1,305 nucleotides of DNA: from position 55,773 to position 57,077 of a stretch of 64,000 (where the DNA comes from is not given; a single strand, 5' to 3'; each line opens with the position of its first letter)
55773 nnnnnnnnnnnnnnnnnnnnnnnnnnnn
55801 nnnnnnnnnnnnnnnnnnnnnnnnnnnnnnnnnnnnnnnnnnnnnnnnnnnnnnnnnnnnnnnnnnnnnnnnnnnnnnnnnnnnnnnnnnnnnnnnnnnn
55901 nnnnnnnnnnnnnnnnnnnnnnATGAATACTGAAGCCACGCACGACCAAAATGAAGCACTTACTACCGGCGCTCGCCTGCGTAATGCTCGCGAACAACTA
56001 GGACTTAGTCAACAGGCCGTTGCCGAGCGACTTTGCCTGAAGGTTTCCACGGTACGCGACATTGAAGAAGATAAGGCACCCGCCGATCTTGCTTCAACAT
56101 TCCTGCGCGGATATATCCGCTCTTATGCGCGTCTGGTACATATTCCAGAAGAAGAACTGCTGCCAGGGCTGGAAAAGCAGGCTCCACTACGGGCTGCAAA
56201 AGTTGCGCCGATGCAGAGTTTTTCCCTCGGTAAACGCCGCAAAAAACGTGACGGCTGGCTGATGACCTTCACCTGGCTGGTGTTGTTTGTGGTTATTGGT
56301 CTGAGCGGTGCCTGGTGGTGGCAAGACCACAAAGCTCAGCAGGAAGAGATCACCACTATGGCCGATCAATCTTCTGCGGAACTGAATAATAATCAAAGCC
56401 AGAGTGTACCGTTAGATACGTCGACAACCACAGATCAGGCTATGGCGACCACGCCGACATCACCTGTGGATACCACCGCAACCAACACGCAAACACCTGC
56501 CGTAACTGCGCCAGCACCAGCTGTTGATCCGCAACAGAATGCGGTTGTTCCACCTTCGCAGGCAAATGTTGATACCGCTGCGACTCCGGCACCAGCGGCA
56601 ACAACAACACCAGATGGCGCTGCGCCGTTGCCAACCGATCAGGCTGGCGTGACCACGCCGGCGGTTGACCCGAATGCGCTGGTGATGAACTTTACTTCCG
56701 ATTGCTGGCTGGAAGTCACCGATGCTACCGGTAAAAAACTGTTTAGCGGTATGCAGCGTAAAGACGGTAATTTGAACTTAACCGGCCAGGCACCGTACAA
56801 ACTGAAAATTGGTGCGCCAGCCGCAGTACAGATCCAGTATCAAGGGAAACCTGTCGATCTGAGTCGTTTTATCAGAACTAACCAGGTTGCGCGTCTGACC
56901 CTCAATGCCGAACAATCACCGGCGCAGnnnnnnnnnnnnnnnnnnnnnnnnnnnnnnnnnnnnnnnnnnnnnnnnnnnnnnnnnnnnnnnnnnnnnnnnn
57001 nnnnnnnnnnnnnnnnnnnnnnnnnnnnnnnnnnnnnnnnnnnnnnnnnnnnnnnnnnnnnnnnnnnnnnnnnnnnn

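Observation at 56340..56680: Low-complexity Thr/Pro/Ala-rich linker in RodZ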

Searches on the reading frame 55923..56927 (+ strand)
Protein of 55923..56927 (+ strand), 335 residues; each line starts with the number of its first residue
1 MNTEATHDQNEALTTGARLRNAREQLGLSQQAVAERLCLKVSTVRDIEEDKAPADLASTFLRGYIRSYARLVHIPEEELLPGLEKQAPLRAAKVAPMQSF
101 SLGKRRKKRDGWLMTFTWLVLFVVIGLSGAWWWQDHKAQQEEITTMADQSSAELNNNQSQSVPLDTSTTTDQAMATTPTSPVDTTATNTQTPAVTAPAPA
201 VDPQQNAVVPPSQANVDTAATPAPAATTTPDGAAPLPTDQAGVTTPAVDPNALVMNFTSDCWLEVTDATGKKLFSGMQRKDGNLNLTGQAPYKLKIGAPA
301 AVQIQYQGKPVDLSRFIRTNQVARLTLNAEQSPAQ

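Call 3: search_protein_families(library=pfam, proteins=[window:55923-56927:+], max_evalue=0.01)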
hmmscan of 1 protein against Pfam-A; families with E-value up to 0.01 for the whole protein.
window:55923-56927:+ (335 aa): 5 families
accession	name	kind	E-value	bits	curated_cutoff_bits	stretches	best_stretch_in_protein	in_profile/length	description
PF13464.11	RodZ_C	-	4.4e-24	84.7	23.9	1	254-326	1-72/72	RodZ C-terminal domain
PF13413.12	HTH_25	-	2.6e-14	53.2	24.6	1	18-79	1-62/62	Helix-turn-helix domain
PF13560.12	HTH_31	-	1.9e-08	34.9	27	1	16-54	3-42/64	Helix-turn-helix domain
PF01381.28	HTH_3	-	4.2e-08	33.6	23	1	19-53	1-35/55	Helix-turn-helix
PF12844.13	HTH_19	-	1.6e-06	28.4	30.2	1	16-80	1-59/64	Helix-turn-helix domain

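Call 4: search_protein_families(library=ncbifam, proteins=[window:55923-56927:+], max_evalue=0.01)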
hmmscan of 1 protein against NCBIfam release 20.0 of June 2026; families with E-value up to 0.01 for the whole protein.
window:55923-56927:+ (335 aa): 9 families
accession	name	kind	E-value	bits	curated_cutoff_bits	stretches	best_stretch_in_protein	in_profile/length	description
NF008109.0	PRK10856.1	equivalog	2.6e-183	609.2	208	1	1-331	1-334/334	cytoskeleton protein RodZ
NF041534.1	rodZ_Strepcoccus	equivalog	3e-08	33.2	375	1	14-178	5-171/275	cytoskeleton protein RodZ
NF033761.1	gliding_GltJ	equivalog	6.5e-08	32.1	450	1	65-239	330-493/671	adventurous gliding motility protein GltJ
TIGR03070.1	couple_hipB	subfamily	2.2e-06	27.5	71.65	1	16-58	4-46/58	type II toxin-antitoxin system Y4mF family antitoxin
NF007408.0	PRK09943.1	equivalog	1.9e-05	24.3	211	1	10-57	3-50/185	HTH-type transcriptional regulator PuuR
TIGR00270.2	TIGR00270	equivalog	0.00048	20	110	1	17-51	78-112/159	multiprotein bridging factor aMBF1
NF038139.1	Reg_Aceta_RamB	equivalog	0.00099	17.9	700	1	15-54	3-42/465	acetate metabolism transcriptional regulator RamB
TIGR03830.1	CxxCG_CxxCG_HTH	subfamily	0.0022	17.8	61.8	1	5-62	56-114/127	type II TA system antitoxin MqsA family protein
NF041951.1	phage_RstR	subfamily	0.0054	17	80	0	15-52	3-40/108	RstR family transcriptional repressor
